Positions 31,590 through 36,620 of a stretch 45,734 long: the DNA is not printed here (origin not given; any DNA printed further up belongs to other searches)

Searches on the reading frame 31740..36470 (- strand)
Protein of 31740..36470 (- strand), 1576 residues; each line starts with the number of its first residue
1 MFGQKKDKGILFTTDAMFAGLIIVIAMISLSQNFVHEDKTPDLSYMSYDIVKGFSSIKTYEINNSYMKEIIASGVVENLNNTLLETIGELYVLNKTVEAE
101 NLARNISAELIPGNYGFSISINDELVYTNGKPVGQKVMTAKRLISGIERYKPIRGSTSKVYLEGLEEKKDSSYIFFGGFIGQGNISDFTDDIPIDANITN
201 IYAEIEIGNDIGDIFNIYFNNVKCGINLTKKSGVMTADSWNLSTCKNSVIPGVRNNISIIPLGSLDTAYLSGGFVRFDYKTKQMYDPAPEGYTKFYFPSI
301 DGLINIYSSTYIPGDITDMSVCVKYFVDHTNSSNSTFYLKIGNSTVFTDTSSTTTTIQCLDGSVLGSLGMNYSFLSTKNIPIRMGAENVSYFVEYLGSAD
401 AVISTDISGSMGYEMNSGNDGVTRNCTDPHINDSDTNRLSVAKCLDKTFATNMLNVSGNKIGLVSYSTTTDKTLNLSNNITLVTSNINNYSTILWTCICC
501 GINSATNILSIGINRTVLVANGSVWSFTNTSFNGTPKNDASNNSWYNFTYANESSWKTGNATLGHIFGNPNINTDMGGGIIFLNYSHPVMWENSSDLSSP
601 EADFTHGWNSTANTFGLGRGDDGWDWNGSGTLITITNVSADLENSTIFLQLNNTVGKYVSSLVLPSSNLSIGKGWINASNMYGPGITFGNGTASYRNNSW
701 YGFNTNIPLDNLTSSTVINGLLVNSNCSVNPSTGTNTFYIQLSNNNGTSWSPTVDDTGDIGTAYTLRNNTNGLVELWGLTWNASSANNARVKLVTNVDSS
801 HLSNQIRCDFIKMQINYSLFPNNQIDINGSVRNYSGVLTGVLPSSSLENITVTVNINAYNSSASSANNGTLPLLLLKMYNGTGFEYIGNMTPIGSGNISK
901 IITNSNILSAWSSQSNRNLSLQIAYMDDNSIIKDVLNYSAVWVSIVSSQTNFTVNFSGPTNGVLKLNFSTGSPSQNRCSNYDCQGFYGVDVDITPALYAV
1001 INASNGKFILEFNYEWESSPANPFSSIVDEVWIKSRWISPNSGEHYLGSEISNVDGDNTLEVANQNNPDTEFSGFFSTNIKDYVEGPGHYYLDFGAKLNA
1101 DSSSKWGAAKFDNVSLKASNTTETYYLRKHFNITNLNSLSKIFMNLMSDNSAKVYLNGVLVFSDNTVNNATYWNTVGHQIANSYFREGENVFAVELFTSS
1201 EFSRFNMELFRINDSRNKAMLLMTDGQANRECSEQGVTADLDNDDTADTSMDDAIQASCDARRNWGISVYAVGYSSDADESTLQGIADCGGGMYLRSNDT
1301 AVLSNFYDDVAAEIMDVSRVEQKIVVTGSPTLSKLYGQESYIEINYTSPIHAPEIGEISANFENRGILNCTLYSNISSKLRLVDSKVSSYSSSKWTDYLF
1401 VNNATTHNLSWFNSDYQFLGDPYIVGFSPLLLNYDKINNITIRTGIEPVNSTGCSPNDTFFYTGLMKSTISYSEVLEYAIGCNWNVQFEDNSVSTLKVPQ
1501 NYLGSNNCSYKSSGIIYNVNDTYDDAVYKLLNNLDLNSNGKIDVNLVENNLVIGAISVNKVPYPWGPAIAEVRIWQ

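Call 7: search_protein_families(library=pfam, proteins=[window:31740-36470:-], max_evalue=0.001)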
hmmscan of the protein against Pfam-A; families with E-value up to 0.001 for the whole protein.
window:31740-36470:- (1576 aa): 1 family
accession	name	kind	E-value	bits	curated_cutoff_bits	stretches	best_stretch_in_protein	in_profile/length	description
PF00092.34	VWA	-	0.00028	21.6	23.8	0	1216-1307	103-172/174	von Willebrand factor type A domain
